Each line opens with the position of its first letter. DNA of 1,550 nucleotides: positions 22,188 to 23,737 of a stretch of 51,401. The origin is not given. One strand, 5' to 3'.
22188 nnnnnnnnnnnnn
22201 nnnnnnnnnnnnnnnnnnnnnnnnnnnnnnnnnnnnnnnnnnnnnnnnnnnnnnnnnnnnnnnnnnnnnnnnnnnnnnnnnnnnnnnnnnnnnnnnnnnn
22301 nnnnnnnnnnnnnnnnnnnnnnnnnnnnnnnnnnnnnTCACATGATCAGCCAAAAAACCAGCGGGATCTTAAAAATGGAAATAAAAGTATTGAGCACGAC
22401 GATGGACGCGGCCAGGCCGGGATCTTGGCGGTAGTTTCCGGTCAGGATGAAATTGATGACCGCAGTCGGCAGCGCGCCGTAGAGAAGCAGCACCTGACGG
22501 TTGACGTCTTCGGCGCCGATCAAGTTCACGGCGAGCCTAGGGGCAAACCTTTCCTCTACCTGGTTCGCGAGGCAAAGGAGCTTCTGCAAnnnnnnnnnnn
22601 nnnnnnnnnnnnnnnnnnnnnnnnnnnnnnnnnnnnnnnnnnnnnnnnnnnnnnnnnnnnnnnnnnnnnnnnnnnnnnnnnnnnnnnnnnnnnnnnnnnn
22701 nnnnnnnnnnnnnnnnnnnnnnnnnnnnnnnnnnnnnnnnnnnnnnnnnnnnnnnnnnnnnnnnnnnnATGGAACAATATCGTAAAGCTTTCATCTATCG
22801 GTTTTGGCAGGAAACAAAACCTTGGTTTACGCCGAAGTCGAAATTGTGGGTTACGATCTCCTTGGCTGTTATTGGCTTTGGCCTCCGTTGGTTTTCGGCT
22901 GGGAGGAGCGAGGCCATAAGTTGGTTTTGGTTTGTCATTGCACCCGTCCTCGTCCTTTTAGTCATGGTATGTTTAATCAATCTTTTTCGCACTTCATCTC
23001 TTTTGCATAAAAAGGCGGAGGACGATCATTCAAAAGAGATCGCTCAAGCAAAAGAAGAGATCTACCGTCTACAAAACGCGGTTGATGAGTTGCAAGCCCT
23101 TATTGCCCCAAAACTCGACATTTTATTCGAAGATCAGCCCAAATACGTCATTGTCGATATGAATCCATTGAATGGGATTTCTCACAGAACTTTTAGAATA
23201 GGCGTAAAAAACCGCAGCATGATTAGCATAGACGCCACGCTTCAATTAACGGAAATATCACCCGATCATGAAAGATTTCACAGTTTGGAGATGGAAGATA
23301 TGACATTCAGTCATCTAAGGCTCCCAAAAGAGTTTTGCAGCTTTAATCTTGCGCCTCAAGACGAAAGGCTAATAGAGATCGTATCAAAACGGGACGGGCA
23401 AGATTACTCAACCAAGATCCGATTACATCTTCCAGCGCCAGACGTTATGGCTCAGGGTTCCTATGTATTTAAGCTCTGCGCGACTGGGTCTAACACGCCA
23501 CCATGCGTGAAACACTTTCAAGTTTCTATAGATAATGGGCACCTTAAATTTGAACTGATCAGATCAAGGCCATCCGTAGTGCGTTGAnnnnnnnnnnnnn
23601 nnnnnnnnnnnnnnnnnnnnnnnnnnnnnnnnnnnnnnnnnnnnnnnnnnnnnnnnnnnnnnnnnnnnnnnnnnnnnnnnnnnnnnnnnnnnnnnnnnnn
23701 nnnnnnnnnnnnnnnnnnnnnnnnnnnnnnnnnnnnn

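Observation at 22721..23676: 956-bp cassette with perfect 21-bp terminal inverted repeats and a 6-bp flanking duplication, carrying a membrane protein instead of a transposase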

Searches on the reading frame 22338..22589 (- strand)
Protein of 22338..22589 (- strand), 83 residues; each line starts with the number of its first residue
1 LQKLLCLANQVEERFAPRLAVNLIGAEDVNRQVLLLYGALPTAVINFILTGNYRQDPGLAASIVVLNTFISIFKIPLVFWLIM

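Call 9: search_protein_families(library=pfam, proteins=[window:22338-22589:-], max_evalue=0.01)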
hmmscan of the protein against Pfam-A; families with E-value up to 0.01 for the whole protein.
window:22338-22589:- (83 aa): 2 families
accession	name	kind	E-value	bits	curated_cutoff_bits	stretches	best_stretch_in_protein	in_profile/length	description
PF01758.21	SBF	-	0.0011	19.1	24.3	1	27-82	59-114/191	Sodium Bile acid symporter family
PF03547.23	Mem_trans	-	0.0046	16.1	25.7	1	20-77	284-341/343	Membrane transport protein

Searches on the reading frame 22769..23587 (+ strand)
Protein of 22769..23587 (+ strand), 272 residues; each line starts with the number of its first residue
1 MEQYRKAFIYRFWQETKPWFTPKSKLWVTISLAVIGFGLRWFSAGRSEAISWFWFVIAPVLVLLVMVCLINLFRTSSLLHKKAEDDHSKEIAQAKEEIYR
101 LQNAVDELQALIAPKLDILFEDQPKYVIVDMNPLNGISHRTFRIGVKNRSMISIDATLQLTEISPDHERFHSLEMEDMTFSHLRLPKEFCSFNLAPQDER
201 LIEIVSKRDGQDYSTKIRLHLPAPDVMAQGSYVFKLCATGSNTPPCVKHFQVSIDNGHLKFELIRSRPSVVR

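Call 9: search_protein_families(library=pfam, proteins=[window:22769-23587:+], max_evalue=0.01)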
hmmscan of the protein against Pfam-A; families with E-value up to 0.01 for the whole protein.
window:22769-23587:+ (272 aa): 0 families

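Call 11: find_homologous_proteins(query=window:22769-23584:+)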
Query window:22769-23584:+ (272 aa): 1 proteins with E <= 0.001 among 457 candidates.
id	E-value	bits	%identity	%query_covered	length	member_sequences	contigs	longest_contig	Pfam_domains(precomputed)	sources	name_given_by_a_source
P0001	1.8e-181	619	100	100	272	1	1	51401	-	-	-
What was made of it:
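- Tried and rejected: The word-indexed protein search found only the query itself (call 11).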

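Call 13: find_encoding_contigs(protein=window:22769-23587:+, flank=10000)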
Protein window:22769-23587:+ (272 aa): no gene with exactly this product is on record in the collection.
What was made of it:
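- Tried and rejected: The exact-sequence contig look-up found nothing (call 13).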

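Call 30: search_protein_representatives(protein=window:22769-23584:+)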
Query: 272 residues. Proteins with E-value up to 0.001 (for the whole library): 18; up to 1e-10: 2; up to 1e-30: 1. The best 18 are listed.
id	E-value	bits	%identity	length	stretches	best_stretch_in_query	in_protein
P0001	5.8e-182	619.4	100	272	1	1-272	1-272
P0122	3.4e-15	72.7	45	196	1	3-97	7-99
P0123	1.4e-07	47.7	29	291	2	6-211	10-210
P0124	2.2e-07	47.0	28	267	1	3-264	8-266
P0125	2.8e-06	43.4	26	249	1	115-262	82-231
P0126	8.7e-06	41.8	30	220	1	115-255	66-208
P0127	2.0e-05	40.6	29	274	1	3-257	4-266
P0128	2.6e-05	40.3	30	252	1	103-260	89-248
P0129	4.8e-05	39.4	28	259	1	96-263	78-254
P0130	5.8e-05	39.1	23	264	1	35-255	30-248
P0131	1.1e-04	38.2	30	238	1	101-262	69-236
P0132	1.2e-04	38.1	29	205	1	95-258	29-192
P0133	2.3e-04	37.1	33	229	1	2-85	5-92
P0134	3.1e-04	36.8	32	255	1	98-265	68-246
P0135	3.8e-04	36.4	32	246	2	137-257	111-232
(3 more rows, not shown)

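Call 32: search_protein_families(library=pfam, alignment_id=A2, max_evalue=0.1)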
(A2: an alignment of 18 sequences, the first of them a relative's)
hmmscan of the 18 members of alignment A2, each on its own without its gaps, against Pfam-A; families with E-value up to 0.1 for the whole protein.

A. member 1, P0001 (272 aa): 1 family
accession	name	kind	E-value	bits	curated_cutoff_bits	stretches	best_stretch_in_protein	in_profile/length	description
PF19745.5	FUT8_N_cat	-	0.03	13.5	27.6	1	58-116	12-70/499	Alpha-(1,6)-fucosyltransferase N- and catalytic domains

B. families by the number of members that match (of 18 scanned): 17 families
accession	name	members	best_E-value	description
PF09624.15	DUF2393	1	0.0057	Protein of unknown function (DUF2393)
PF14143.11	YrhC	1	0.0057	YrhC-like protein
PF11014.13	DUF2852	1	0.0061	Protein of unknown function (DUF2852)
PF04893.22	Yip1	1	0.0093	Yip1 domain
PF07690.21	MFS_1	1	0.013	Major Facilitator Superfamily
PF19745.5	FUT8_N_cat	1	0.03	Alpha-(1,6)-fucosyltransferase N- and catalytic domains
PF17171.9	GST_C_6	1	0.032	Glutathione S-transferase, C-terminal domain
PF00801.26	PKD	1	0.032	PKD domain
PF09478.16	CBM49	1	0.033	Carbohydrate binding domain CBM49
PF11188.13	DUF2975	1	0.036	Protein of unknown function (DUF2975)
PF06936.16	Selenoprotein_S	1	0.045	Selenoprotein S (SelS)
PF15461.11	BCD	1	0.048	Beta-carotene 15,15'-dioxygenase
PF19337.4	BAMBI_C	1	0.052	BMP and activin membrane-bound inhibitor homolog C-terminus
PF16212.11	PhoLip_ATPase_C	1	0.054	Phospholipid-translocating P-type ATPase C-terminal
PF00083.30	Sugar_tr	1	0.072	Sugar (and other) transporter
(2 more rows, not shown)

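Call 33: search_protein_families(library=padloc, alignment_id=A2, max_evalue=0.1)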
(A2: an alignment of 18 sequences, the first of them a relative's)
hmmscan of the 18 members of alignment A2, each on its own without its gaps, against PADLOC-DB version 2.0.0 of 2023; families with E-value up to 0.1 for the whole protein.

A. member 1, P0001 (272 aa): 0 families

B. families by the number of members that match (of 18 scanned): 1 family
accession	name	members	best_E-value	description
PDLC00709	Effector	1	0.0067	2TM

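Call 34: predict_structure(protein=window:22769-23584:+)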
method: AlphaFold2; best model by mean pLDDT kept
length: 272 residues; sequences in the alignment: 1
mean_pLDDT: 51.0   pTM: 0.25
mean pLDDT of the five models: 51.0, 48.2, 47.0, 46.0, 45.8
residues with pLDDT >= 90: 0; 70-90: 73; 50-70: 50; < 50: 149
segments of 3 or more residues with pLDDT < 50: 112-231, 237-246, 255-259, 264-272
pLDDT, mean of each block of 10 residues (from residue 1): 63 66 67 73 66 76 80 73 77 78 69 41 35 34 31 28 29 25 24 33 39 39 46 47 45 50 45 30
secondary structure, 60 per line:
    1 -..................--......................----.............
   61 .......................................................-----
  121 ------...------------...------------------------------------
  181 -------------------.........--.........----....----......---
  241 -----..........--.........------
elements in order: H2-19 H22-43 H48-115 E127-129 E142-144 E200-208 E211-219 H224-227 E232-237 E246-255 E258-266
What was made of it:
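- Tried and rejected: The single-sequence AlphaFold model was poor (pLDDT 51, call 34), so only the alignment-based model was used.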

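Call 36: find_encoding_contigs(protein=P0122, flank=6000, max_places=3)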
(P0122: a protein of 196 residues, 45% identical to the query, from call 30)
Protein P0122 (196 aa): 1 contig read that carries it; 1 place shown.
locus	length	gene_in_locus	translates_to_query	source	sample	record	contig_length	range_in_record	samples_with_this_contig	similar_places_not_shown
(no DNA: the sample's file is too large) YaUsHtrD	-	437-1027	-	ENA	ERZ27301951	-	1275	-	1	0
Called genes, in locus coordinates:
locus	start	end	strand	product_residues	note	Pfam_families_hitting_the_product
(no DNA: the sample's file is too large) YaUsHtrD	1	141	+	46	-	?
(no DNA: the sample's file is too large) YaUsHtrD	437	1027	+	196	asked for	-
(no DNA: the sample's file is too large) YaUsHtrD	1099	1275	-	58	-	?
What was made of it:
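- Tried and rejected: P0122, the closest homologue, lies on a contig whose DNA is not held (call 36).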

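Call 37: find_encoding_contigs(protein=P0124, flank=8000, max_places=3)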
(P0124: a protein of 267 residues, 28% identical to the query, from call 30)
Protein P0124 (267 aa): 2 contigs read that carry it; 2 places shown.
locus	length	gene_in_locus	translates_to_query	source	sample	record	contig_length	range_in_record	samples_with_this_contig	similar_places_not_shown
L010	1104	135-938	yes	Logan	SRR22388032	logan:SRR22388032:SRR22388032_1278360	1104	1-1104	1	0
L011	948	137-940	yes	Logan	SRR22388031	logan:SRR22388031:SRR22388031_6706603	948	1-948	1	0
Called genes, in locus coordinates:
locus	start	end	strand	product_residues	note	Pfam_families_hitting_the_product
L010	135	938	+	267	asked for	-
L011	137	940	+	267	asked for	-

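Call 38: find_encoding_contigs(protein=P0123, flank=8000, max_places=3)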
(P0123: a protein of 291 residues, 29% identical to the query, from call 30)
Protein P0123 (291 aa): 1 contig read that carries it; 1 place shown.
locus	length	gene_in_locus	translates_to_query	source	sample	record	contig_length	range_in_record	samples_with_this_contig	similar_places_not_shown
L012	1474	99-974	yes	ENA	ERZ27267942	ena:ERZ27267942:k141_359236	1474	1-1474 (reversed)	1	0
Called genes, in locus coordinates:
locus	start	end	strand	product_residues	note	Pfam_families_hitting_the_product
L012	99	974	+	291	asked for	-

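Call 44: predict_structure(alignment_id=A2)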
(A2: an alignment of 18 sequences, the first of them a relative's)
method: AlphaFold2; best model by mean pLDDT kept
length: 272 residues; sequences in the alignment: 18
mean_pLDDT: 84.6   pTM: 0.61
mean pLDDT of the five models: 84.6, 83.0, 82.4, 82.0, 81.3
residues with pLDDT >= 90: 141; 70-90: 94; 50-70: 17; < 50: 20
segments of 3 or more residues with pLDDT < 50: 168-172, 175-177, 180-188, 270-272
pLDDT, mean of each block of 10 residues (from residue 1): 90 87 82 80 73 82 90 91 94 97 93 91 95 89 96 94 71 48 44 95 92 81 80 94 94 93 76 41
secondary structure, 60 per line:
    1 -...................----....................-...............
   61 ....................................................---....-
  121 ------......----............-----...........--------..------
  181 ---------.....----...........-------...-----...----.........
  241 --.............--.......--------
elements in order: H2-20 H25-44 H46-112 E116-119 E127-132 E137-148 E154-164 E190-194 E199-209 E217-219 E225-227 E232-240 E243-255 E258-264
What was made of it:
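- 22769..23587 (+): Cargo gene: a 272-aa membrane protein with a predicted N-terminal two-helix hairpin, a long helix (residues 46-112) and a C-terminal beta-sandwich (116-264). The AF2 model on A2 has pLDDT 84.6 (call 44).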

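Call 51: fold_search(model_id=the predicted structure, library=pdb)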
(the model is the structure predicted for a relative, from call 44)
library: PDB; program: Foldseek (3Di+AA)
matches with E <= 10: 716; with E <= 0.001: 0
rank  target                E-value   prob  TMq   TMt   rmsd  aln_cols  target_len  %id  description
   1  7p4l_B                1.1e-03  1.00  0.24  0.15  13.5       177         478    8  Crystal structure of the trimeric ectodomain of archaeal Fusexin1 (Fsx1) (released 2022-07-13)
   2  7p4l_A                1.7e-03  1.00  0.24  0.15  13.5       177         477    8  Crystal structure of the trimeric ectodomain of archaeal Fusexin1 (Fsx1) (released 2022-07-13)
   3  9eq7_L                2.0e-03  1.00  0.31  0.43  13.2       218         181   13  Halobacterium salinarum archaellum filament (released 2024-07-17)
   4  7p4l_C                2.1e-03  1.00  0.24  0.15  13.6       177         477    8  Crystal structure of the trimeric ectodomain of archaeal Fusexin1 (Fsx1) (released 2022-07-13)
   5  9eq7_J                2.2e-03  1.00  0.27  0.39  13.1       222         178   11  Halobacterium salinarum archaellum filament (released 2024-07-17)
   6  8u01                  2.3e-03  1.00  0.24  0.08   7.9       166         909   11  Crystal Structure of the Glycoside Hydrolase Family 2 TIM Barrel-domain Containing Protein from Phocaeicola plebeius (released 2023-09-27)
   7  7uzs                  4.2e-03  1.00  0.28  0.13  10.0       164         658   13  Protein 4.2 (local refinement from consensus reconstruction of ankyrin complex classes) (released 2022-07-20)
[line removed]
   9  9eq7_B                4.7e-03  0.99  0.29  0.40  16.3       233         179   12  Halobacterium salinarum archaellum filament (released 2024-07-17)
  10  3isy                  5.2e-03  0.98  0.22  0.42   6.9       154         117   14  Crystal structure of an intracellular proteinase inhibitor (ipi, bsu11130) from bacillus subtilis at 2.61 A resolution (released 2009-09-15)
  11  9lql_B                5.2e-03  0.96  0.19  0.09  10.2       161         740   13  Structure of STG-hydrolyzing beta-glucosidase 1 (PSTG1) complexed with heptyl 1-thio-beta-D-glucopyranoside (released 2026-02-04)
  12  9lql_A                5.5e-03  0.87  0.16  0.08  12.3       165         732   12  Structure of STG-hydrolyzing beta-glucosidase 1 (PSTG1) complexed with heptyl 1-thio-beta-D-glucopyranoside (released 2026-02-04)
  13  9eq7_A                6.5e-03  0.99  0.30  0.42  13.6       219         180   12  Halobacterium salinarum archaellum filament (released 2024-07-17)
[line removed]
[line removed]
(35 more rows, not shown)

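Call 69: find_encoding_contigs(protein=P0127, flank=6000, max_places=3)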
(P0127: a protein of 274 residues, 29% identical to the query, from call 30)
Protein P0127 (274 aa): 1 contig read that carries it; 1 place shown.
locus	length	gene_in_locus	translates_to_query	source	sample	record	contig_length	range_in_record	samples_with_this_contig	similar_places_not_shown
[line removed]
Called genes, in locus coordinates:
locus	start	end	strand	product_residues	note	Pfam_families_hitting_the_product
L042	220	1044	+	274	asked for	-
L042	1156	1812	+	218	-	-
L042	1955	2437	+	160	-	-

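Call 84: search_protein_families(library=phrogs, alignment_id=A2, max_evalue=0.01)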
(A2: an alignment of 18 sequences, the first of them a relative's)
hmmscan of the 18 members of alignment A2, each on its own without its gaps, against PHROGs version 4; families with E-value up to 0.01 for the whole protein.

A. member 1, P0001 (272 aa): 0 families

B. families by the number of members that match (of 18 scanned): 1 family
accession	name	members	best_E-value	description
phrog_2034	-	1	0.00097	-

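Call 85: fold_search(model_id=the predicted structure, library=viral)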
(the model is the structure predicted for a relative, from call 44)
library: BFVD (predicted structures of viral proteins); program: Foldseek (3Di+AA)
matches with E <= 10: 464; with E <= 0.001: 3
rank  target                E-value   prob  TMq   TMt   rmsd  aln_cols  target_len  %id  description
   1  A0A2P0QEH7            1.5e-04  1.00  0.28  0.24  26.6       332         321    9  Uncharacterized protein [Haloarcula hispanica pleomorphic virus 4]
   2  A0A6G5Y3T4            2.7e-04  1.00  0.32  0.34  21.7       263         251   12  (no name in the UniProt tables at hand)
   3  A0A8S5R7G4            7.6e-04  1.00  0.30  0.31  19.1       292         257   11  Uncharacterized protein [virus sp. ctah610]
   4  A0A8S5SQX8            1.1e-03  0.98  0.25  0.29  18.5       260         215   10  Uncharacterized protein [Podoviridae sp. ctXBg1]
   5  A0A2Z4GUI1            1.9e-03  1.00  0.27  0.38  10.7       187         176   12  (no name in the UniProt tables at hand)
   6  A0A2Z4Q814            3.1e-03  0.99  0.21  0.34   6.8       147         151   11  (no name in the UniProt tables at hand)
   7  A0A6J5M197            6.0e-03  0.92  0.19  0.25  33.3       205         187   12  Uncharacterized protein [uncultured Caudovirales phage]
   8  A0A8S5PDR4            6.3e-03  1.00  0.30  0.45   8.6       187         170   10  Uncharacterized protein [Siphoviridae sp. ctorp6]
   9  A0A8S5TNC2            6.7e-03  0.97  0.25  0.32  15.0       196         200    9  Uncharacterized protein [Siphoviridae sp. ctamP19]
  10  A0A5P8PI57            1.0e-02  0.30  0.12  0.06  24.2       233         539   11  (no name in the UniProt tables at hand)
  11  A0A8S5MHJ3            1.1e-02  0.99  0.25  0.19   8.3       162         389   10  Uncharacterized protein [Myoviridae sp. ct9Ns12]
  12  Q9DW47                1.1e-02  0.95  0.22  0.17  11.2       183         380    8  Pr149 [Rat cytomegalovirus (strain Maastricht)]
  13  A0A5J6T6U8            1.6e-02  0.97  0.22  0.32   7.4       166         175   11  (no name in the UniProt tables at hand)
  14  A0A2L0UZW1            1.7e-02  0.23  0.13  0.12  34.9       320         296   10  Uncharacterized protein [Agrobacterium phage Atu_ph07]
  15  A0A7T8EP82            1.9e-02  0.90  0.20  0.41  10.9       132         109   10  (no name in the UniProt tables at hand)
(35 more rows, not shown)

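Call 86: search_solved_structures(query=A2, max_evalue=1)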
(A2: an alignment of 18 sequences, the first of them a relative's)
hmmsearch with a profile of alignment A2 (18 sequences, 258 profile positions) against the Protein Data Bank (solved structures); distinct sequences matched with E-value up to 1: 7.
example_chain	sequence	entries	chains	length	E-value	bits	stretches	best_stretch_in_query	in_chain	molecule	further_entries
9dzw_A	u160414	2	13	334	0.043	16.8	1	24-108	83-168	CalC6_3 with DHR extension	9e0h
6sg9_F1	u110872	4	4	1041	0.3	14.1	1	78-148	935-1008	mt-SAF1 (RSM22) | Mitochondrial small ribosomal subunit Rsm22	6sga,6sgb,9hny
2vt4_A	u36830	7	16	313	0.61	13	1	9-94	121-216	BETA1 ADRENERGIC RECEPTOR | BETA-1 ADRENERGIC RECEPTOR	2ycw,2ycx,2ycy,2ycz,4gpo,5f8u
4bvn_A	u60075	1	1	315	0.7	12.9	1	9-93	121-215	BETA-1 ADRENERGIC RECEPTOR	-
2y00_A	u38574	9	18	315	0.75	12.7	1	9-93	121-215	BETA-1 ADRENERGIC RECEPTOR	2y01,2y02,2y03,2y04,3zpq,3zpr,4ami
5a8e_A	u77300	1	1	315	0.75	12.7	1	9-93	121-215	BETA1 ADRENERGIC RECEPTOR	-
7b9f_E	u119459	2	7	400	0.95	12.4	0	30-82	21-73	EccE5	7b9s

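Call 89: search_dna_similar(query=window:22769-23584:+, collection=plasmids, mode=protein, max_evalue=0.01, max_rows=10)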
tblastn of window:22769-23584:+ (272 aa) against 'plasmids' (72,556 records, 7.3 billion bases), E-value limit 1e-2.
No match.

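Call 91: search_protein_families(library=padloc, proteins=[L042:1156-1812:+, L042:1955-2437:+], max_evalue=0.001)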
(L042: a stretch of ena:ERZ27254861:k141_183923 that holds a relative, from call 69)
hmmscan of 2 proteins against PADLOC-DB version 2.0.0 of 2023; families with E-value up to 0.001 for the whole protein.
L042:1156-1812:+ (218 aa): 0 families

L042:1955-2437:+ (160 aa): 0 families
